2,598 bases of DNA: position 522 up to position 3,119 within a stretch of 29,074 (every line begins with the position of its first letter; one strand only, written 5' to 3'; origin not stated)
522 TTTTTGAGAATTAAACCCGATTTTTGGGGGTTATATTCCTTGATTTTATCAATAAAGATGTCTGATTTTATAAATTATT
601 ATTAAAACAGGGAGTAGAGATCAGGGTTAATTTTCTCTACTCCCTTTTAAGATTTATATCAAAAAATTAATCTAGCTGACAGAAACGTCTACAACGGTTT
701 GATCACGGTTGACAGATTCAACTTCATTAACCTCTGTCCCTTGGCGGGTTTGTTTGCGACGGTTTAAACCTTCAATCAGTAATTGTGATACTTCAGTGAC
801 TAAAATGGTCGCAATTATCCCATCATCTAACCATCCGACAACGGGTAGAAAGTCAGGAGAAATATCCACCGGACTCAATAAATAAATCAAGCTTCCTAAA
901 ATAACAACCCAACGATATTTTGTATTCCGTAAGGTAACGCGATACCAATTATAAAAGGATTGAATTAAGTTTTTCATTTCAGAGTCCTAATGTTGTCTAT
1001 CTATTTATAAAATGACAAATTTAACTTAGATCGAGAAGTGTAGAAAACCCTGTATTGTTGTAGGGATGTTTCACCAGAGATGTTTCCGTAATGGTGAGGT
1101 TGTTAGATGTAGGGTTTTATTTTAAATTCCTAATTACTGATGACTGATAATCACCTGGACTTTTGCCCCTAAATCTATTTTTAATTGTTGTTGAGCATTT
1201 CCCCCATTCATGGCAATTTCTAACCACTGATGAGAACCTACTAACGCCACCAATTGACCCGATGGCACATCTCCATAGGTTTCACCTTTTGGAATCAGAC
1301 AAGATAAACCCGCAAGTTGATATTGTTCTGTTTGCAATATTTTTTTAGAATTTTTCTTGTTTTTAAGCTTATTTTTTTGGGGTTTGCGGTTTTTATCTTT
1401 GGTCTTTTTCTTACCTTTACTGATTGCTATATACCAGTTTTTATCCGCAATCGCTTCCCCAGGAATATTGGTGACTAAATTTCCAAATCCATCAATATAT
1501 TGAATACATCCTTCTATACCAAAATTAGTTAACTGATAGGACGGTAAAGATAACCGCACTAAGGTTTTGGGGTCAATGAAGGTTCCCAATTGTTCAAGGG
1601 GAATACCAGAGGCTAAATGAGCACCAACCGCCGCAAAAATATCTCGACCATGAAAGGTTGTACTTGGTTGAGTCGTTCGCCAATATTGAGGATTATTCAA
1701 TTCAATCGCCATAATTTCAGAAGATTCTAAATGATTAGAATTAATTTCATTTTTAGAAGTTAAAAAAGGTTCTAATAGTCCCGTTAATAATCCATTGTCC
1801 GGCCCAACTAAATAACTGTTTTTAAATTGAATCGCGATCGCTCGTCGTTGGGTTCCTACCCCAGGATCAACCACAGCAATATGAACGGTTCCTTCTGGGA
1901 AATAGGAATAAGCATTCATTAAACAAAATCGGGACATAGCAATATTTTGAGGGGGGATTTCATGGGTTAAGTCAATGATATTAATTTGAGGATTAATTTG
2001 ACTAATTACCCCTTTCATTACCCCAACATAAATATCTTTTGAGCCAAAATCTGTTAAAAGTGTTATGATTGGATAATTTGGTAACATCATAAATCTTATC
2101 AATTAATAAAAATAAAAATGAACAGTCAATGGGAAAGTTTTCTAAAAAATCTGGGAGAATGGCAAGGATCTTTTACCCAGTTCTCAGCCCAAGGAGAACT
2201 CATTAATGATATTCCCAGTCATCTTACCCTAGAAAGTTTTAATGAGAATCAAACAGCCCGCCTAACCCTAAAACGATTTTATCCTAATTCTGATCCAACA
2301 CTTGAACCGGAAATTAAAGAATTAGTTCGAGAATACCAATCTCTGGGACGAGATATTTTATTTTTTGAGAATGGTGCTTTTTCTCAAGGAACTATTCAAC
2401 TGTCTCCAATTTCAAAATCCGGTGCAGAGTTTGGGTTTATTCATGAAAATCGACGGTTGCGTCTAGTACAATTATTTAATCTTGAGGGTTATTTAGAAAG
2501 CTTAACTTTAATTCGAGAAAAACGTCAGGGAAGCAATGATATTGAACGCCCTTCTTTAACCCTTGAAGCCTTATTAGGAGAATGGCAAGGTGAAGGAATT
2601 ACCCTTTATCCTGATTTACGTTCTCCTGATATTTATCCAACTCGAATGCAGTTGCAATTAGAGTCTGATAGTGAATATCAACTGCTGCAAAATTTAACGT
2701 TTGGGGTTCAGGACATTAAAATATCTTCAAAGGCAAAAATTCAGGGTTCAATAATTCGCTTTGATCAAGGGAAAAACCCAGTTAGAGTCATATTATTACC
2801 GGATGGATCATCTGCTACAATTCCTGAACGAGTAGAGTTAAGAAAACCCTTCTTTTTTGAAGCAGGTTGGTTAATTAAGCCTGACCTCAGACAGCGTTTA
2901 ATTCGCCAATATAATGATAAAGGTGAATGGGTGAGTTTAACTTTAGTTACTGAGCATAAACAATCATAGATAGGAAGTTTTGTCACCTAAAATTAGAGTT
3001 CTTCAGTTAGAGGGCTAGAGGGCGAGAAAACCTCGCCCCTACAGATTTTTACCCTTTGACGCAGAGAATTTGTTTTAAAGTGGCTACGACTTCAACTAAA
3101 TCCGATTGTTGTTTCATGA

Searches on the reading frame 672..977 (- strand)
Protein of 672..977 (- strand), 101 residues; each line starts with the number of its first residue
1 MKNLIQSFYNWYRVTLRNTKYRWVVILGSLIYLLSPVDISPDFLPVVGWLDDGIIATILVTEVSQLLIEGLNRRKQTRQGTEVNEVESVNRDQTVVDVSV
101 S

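Call 9: search_protein_families(library=pfam, proteins=[window:672-977:-], max_evalue=0.001)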
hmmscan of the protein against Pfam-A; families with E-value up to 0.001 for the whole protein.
window:672-977:- (101 aa): 1 family
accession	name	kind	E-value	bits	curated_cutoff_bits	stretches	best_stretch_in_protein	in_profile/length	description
PF06803.17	DUF1232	-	4.7e-14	52.3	23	1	23-57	2-36/37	Protein of unknown function (DUF1232)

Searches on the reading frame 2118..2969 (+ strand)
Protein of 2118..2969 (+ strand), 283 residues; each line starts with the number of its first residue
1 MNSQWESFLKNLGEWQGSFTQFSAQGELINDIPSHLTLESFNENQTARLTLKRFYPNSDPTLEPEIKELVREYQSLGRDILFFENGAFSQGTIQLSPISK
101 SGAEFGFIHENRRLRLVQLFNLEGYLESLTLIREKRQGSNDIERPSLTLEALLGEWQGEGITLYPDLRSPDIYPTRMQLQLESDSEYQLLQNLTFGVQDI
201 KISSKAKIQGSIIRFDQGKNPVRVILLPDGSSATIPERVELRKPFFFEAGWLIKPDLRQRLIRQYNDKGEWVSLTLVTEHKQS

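Call 9: search_protein_families(library=pfam, proteins=[window:2118-2969:+], max_evalue=0.001)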
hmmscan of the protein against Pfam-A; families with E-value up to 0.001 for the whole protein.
window:2118-2969:+ (283 aa): 2 families
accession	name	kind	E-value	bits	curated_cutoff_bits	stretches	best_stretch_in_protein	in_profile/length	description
PF21053.3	BFA1_C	-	9.4e-65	217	23.5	2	143-281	1-134/135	Biogenesis factor required for ATP synthase 1, C-terminal domain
PF12204.14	DUF3598_N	-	6.3e-63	211.6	22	2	1-138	1-135/136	Domain of unknown function (DUF3598), N-terminal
